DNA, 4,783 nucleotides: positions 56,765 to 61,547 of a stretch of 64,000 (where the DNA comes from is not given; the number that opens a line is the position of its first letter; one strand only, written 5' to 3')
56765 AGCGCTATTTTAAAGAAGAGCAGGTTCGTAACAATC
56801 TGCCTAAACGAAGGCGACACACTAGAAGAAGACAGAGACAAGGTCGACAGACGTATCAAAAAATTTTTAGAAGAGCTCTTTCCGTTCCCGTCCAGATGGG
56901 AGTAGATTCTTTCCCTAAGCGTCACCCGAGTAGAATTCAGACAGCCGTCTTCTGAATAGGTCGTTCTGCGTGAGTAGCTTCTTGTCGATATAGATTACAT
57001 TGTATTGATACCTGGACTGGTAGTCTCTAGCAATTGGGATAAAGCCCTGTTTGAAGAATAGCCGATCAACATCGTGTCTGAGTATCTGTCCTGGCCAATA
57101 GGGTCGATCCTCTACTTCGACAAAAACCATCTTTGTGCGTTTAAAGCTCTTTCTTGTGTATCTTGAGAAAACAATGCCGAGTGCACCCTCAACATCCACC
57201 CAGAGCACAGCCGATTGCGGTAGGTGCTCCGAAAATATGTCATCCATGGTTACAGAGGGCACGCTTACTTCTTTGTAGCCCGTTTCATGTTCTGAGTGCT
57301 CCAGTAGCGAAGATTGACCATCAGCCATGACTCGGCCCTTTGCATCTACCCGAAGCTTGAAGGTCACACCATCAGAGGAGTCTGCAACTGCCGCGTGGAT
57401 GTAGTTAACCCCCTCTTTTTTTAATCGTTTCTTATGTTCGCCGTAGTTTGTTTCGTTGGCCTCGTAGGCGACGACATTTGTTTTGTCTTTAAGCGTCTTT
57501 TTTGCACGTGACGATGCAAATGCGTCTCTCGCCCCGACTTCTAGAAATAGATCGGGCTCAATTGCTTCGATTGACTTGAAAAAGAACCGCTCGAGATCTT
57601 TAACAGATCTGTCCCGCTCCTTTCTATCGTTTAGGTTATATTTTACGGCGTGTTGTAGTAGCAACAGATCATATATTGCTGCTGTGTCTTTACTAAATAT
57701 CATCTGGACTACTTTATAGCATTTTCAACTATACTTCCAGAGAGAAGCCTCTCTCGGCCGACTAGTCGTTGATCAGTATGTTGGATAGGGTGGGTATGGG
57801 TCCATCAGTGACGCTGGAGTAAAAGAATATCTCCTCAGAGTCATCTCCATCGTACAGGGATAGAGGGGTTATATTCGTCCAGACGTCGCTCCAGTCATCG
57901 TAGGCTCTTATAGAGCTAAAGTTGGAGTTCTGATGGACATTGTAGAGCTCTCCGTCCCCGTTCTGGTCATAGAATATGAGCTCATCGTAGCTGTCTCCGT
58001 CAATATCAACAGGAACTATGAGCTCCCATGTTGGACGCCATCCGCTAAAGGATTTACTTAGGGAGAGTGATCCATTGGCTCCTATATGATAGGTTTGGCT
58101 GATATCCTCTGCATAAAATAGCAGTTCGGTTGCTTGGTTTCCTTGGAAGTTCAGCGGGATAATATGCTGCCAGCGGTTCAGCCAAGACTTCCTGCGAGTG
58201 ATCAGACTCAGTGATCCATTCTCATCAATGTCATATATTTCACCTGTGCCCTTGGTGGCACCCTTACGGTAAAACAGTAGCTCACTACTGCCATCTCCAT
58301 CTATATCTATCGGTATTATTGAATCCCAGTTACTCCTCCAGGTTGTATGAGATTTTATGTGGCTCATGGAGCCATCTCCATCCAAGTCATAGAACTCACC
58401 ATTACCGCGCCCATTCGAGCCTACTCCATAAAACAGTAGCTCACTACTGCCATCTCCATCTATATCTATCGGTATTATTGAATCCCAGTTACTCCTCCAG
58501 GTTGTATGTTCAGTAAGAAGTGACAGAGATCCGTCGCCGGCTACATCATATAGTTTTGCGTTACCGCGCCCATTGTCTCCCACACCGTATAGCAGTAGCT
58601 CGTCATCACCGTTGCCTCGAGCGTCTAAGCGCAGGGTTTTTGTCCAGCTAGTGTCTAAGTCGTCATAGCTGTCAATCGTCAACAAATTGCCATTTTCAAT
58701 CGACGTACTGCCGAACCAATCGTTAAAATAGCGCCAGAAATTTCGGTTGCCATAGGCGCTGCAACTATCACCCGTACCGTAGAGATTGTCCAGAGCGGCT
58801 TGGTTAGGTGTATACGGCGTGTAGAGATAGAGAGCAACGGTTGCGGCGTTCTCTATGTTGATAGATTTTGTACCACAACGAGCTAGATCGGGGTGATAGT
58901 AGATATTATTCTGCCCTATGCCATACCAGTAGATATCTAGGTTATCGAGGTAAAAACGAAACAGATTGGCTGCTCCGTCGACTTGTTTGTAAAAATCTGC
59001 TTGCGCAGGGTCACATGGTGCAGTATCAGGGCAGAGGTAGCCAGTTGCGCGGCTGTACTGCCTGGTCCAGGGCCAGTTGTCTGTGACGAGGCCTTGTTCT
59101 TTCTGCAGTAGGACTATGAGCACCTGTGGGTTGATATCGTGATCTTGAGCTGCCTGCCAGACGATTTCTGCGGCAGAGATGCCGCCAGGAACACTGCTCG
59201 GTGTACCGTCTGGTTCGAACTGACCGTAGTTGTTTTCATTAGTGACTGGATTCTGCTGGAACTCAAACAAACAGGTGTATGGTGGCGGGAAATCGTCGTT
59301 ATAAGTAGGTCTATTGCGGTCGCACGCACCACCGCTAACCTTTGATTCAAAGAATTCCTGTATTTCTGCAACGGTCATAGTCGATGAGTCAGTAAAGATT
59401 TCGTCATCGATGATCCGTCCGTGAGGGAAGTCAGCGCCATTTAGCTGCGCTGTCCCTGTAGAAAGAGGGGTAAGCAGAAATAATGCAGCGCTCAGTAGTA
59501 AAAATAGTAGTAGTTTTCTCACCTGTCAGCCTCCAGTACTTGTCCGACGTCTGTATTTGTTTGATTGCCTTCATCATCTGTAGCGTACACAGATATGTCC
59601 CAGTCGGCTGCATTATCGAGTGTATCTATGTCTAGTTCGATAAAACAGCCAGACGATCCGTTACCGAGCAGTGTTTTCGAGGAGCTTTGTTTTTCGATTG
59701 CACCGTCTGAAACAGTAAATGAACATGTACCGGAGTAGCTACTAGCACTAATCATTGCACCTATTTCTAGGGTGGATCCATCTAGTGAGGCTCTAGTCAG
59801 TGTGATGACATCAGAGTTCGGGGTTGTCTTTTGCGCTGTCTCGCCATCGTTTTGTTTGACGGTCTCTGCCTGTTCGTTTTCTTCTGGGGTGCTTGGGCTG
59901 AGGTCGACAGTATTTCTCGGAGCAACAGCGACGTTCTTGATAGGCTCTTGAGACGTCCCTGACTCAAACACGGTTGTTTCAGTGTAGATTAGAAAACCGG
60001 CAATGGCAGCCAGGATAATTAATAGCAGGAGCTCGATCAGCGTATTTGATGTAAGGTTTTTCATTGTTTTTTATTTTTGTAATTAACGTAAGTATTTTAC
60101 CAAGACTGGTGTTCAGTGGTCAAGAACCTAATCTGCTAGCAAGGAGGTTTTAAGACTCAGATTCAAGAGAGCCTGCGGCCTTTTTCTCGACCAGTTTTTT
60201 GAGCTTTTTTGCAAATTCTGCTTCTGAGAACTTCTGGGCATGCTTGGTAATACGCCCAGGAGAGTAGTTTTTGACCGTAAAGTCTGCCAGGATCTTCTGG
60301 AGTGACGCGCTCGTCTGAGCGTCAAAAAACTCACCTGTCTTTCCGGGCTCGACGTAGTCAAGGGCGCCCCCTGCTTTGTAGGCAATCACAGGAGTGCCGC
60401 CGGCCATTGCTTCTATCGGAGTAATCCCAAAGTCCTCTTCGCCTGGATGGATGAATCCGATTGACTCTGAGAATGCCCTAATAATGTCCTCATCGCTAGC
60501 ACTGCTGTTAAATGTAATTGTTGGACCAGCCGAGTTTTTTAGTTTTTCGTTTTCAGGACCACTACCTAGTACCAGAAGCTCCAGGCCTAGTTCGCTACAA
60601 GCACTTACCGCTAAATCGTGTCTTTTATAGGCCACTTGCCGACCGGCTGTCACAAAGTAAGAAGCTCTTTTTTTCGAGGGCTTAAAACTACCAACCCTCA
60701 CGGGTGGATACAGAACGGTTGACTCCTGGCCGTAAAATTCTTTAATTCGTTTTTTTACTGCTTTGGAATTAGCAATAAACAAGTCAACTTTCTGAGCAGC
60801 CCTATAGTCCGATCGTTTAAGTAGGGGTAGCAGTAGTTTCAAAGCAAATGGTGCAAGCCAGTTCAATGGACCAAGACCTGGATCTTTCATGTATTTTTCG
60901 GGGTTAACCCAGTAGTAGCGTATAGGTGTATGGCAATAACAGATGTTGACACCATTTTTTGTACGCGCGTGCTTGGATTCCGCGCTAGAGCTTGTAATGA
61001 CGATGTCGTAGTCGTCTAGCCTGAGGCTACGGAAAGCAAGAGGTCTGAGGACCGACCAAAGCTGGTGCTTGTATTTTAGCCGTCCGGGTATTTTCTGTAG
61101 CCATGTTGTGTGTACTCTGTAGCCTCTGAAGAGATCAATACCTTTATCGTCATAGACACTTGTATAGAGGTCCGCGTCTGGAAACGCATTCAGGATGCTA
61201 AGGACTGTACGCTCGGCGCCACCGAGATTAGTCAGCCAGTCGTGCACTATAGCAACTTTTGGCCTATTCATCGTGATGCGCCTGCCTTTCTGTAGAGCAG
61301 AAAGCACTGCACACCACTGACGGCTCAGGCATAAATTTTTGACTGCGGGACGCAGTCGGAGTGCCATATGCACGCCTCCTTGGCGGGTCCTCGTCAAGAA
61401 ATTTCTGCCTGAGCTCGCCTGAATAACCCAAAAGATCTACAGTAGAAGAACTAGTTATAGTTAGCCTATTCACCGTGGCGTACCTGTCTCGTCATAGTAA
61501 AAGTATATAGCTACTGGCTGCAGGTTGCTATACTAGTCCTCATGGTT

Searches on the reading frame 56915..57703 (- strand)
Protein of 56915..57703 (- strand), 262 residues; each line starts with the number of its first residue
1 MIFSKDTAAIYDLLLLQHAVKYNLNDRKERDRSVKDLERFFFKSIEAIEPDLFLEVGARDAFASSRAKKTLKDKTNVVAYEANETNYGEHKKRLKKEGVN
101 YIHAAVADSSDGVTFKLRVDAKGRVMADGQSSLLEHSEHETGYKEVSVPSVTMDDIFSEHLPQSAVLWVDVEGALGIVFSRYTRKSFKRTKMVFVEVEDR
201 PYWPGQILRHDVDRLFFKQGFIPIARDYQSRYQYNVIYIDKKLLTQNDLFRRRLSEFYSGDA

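Call 55: search_protein_families(library=pfam, proteins=[window:56915-57703:-], max_evalue=0.00001)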
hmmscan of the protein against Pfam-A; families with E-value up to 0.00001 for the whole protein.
window:56915-57703:- (262 aa): 1 family
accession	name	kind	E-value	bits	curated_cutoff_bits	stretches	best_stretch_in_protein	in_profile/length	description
PF05050.19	Methyltransf_21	-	1e-13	52.2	22.7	1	55-222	1-172/173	Methyltransferase FkbM domain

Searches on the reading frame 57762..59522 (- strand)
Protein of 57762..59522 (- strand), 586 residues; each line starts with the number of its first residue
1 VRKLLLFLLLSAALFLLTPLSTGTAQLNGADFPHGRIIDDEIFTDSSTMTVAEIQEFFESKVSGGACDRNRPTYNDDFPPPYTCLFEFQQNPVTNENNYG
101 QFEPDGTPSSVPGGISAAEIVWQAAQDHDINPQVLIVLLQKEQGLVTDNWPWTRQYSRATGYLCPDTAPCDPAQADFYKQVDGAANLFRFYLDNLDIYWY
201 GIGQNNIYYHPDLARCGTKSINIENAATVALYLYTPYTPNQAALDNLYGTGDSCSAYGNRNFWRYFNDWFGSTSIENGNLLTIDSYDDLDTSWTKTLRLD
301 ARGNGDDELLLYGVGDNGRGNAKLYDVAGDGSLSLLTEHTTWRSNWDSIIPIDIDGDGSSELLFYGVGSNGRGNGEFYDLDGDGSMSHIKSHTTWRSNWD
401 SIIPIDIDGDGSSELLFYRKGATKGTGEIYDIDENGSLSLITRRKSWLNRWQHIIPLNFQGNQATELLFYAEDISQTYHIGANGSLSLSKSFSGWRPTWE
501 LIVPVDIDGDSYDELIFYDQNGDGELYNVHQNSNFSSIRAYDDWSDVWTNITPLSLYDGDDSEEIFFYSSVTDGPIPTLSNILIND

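Call 55: search_protein_families(library=pfam, proteins=[window:57762-59522:-], max_evalue=0.00001)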
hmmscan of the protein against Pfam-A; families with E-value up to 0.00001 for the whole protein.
window:57762-59522:- (586 aa): 1 family
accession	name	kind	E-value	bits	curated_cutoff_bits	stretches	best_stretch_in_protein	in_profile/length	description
PF13517.12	FG-GAP_3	-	2.3e-07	31.7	26.9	1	353-416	1-60/61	FG-GAP-like repeat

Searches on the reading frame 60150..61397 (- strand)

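Call 55: search_protein_families(library=pfam, proteins=[window:60150-61397:-], max_evalue=0.00001)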
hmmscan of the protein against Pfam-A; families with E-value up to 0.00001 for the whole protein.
window:60150-61397:- (415 aa): 3 families
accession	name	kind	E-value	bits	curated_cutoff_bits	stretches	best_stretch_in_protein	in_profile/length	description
PF00534.26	Glycos_transf_1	-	4.7e-20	72.3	26.4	1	242-388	12-170/172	Glycosyl transferases group 1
PF13692.12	Glyco_trans_1_4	-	5.1e-14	53.2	27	1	247-366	3-132/142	Glycosyl transferases group 1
PF13439.12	Glyco_transf_4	-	2.2e-11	44.5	28.5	1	59-233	2-166/170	Glycosyltransferase Family 4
